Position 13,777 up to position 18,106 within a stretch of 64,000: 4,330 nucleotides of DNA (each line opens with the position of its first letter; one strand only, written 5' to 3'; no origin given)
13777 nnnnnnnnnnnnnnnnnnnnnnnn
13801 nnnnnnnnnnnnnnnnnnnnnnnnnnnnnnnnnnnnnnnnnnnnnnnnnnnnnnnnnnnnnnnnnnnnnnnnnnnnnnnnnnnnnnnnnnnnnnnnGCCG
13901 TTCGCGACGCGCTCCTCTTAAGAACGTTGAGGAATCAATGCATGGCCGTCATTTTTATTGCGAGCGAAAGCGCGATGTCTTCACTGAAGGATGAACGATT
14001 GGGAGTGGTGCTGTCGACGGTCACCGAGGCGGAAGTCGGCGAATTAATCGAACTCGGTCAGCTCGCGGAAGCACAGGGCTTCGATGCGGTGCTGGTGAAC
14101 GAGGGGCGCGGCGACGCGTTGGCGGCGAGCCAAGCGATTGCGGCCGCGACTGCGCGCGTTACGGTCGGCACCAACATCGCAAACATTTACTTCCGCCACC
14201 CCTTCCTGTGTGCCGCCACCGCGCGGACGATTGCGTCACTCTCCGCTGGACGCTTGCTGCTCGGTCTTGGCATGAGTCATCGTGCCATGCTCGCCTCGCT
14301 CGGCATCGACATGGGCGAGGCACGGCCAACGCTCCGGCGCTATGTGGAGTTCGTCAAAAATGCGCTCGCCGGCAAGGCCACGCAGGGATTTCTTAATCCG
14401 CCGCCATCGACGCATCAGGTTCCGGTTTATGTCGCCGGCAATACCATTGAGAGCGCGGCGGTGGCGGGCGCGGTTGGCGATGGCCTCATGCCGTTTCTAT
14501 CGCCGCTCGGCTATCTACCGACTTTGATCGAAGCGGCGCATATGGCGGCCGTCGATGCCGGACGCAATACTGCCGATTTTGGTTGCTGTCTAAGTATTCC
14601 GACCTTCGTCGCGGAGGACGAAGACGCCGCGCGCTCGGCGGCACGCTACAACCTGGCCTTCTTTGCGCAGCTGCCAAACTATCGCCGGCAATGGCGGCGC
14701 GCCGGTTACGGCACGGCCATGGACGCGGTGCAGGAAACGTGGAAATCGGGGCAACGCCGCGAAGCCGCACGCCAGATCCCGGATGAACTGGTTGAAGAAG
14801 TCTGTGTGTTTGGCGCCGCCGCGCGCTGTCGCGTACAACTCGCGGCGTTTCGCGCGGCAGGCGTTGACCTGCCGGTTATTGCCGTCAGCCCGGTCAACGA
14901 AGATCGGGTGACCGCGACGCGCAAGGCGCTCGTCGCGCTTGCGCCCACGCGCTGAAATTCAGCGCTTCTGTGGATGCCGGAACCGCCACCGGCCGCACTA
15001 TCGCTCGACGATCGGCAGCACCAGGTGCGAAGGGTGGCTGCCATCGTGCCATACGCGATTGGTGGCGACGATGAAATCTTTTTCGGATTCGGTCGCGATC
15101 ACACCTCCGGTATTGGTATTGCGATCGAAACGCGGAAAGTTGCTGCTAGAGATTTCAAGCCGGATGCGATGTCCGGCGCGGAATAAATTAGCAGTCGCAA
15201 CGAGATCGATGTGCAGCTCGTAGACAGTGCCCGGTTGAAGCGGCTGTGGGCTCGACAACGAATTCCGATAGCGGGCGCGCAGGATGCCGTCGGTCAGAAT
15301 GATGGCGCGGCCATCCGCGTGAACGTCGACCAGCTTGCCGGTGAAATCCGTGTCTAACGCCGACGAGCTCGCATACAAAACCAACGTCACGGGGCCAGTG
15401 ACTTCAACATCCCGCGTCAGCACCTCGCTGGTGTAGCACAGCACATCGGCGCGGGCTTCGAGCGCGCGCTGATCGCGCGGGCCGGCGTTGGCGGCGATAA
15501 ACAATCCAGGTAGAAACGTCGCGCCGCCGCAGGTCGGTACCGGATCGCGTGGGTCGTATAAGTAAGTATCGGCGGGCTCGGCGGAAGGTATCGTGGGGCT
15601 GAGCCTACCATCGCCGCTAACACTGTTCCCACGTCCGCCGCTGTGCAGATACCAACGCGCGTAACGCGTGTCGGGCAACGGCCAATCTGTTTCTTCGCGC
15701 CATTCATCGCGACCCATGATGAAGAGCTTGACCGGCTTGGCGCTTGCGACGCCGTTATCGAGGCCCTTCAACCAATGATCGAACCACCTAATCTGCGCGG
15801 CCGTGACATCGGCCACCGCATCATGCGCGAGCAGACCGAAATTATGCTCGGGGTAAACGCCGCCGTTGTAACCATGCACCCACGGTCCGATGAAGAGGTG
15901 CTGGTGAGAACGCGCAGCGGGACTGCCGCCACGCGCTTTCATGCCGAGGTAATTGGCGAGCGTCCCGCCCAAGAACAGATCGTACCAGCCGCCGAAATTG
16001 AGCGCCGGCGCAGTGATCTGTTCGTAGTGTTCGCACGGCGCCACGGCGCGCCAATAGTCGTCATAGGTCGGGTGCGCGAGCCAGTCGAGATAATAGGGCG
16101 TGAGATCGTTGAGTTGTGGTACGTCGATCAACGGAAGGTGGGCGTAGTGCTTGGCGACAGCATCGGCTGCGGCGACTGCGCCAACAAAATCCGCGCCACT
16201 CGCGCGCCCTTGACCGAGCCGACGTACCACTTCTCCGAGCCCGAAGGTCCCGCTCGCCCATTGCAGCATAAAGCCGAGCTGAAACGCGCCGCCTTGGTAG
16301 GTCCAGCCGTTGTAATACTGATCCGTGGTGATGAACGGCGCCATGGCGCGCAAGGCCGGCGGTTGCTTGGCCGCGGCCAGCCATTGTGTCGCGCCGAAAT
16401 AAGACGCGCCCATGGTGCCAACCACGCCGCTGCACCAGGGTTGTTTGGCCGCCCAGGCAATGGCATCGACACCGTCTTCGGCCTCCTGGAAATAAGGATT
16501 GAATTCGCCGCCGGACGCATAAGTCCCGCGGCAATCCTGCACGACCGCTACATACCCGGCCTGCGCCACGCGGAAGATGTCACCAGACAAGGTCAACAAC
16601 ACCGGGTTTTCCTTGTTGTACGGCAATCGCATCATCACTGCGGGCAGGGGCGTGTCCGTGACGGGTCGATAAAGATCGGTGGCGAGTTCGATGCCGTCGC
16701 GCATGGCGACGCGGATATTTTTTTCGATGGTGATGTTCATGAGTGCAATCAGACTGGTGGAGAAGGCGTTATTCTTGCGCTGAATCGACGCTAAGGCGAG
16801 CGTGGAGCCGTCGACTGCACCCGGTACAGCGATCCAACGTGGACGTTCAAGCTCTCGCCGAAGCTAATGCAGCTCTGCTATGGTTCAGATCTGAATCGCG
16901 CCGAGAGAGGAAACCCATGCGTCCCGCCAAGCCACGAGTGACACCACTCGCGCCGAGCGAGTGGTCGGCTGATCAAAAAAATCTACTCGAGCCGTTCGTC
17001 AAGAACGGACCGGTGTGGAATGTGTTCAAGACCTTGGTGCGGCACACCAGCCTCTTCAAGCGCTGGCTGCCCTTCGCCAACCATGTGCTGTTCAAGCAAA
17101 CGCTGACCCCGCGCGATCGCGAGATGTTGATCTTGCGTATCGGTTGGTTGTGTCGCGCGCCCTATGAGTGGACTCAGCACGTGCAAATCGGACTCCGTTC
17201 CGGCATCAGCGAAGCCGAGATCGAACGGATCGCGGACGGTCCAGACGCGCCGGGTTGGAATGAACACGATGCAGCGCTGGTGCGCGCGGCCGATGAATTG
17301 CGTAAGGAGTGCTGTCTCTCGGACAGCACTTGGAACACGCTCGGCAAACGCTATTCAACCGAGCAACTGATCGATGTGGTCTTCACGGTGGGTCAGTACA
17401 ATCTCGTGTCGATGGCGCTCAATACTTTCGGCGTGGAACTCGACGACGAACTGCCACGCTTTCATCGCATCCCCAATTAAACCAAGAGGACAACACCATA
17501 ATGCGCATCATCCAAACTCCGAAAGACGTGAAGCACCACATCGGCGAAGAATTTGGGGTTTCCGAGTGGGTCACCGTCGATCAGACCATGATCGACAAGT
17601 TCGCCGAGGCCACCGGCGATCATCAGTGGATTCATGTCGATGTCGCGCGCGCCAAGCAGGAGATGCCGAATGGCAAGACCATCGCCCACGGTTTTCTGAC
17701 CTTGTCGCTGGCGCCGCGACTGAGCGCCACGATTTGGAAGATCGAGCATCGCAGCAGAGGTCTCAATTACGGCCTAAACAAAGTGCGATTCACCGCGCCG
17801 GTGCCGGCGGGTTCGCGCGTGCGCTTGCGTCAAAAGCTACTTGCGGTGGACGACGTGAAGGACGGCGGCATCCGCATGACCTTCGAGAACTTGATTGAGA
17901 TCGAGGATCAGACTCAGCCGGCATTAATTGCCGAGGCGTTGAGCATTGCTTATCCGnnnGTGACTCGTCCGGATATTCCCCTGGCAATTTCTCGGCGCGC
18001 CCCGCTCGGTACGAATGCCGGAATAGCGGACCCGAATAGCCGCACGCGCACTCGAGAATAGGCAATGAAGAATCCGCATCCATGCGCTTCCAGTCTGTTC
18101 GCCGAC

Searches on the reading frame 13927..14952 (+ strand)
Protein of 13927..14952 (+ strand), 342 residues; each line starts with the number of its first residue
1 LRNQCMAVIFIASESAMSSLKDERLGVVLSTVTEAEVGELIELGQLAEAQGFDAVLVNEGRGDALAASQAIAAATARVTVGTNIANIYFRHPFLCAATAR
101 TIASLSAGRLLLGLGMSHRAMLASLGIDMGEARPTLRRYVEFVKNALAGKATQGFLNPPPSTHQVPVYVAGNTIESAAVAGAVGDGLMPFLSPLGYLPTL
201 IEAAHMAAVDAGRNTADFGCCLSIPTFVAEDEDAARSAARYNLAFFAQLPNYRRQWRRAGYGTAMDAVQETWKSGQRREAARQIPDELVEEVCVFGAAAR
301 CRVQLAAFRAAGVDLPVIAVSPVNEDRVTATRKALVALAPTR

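Call 55: search_protein_families(library=pfam, proteins=[window:13927-14952:+], max_evalue=0.001)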
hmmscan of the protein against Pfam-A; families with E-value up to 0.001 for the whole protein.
window:13927-14952:+ (342 aa): 1 family
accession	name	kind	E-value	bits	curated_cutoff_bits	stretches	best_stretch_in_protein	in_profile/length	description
PF00296.26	Bac_luciferase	-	5.4e-54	184.1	27.9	1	33-314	17-313/314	Luciferase-like monooxygenase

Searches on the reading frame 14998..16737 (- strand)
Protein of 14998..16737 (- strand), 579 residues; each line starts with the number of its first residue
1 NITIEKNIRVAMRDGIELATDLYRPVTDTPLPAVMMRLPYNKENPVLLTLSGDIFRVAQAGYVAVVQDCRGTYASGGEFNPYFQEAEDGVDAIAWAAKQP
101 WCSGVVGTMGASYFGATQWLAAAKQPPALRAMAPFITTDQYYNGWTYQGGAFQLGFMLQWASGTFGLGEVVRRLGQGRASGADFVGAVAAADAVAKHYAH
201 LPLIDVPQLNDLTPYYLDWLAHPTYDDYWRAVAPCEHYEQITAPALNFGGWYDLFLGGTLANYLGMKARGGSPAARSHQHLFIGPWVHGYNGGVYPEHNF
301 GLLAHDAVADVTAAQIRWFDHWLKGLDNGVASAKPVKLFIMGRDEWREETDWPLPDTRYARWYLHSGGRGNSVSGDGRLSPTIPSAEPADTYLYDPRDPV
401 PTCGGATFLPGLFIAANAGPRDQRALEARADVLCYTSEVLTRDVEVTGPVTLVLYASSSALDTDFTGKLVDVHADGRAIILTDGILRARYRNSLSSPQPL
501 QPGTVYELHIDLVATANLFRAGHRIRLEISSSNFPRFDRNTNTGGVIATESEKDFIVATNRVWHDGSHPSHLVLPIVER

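Call 55: search_protein_families(library=pfam, proteins=[window:14998-16737:-], max_evalue=0.001)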
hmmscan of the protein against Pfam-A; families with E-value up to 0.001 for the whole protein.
window:14998-16737:- (579 aa): 2 families
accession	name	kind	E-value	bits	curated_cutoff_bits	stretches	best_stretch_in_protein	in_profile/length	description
PF02129.25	Peptidase_S15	-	9.4e-65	219.3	23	1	14-290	1-262/262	X-Pro dipeptidyl-peptidase (S15 family)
PF08530.16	PepX_C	-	9.4e-51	173.2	22.5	1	328-572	1-216/217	X-Pro dipeptidyl-peptidase C-terminal non-catalytic domain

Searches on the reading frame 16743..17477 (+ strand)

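Call 55: search_protein_families(library=pfam, proteins=[window:16743-17477:+], max_evalue=0.001)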
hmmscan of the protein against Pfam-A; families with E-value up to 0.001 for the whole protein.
window:16743-17477:+ (245 aa): 1 family
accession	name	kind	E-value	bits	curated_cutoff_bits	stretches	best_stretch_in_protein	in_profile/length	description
PF02627.25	CMD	-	2.2e-10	40.8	23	1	104-184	3-83/84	Carboxymuconolactone decarboxylase family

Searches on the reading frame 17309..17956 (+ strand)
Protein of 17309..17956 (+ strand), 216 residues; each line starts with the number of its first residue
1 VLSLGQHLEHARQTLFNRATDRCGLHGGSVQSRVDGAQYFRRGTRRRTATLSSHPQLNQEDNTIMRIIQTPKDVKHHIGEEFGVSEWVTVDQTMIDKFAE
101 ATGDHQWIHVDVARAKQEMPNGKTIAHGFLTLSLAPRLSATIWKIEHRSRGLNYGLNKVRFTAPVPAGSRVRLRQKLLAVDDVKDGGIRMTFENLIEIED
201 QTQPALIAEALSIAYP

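Call 55: search_protein_families(library=pfam, proteins=[window:17309-17956:+], max_evalue=0.001)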
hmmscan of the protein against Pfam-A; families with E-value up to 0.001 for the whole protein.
window:17309-17956:+ (216 aa): 2 families
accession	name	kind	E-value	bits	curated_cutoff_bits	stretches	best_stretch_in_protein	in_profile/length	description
PF01575.25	MaoC_dehydratas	-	3.6e-23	81.9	27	1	76-186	4-109/123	MaoC like domain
PF13452.11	FAS1_DH_region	-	1.9e-05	25.2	22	1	77-189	2-113/132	FAS1-like, dehydratase domain region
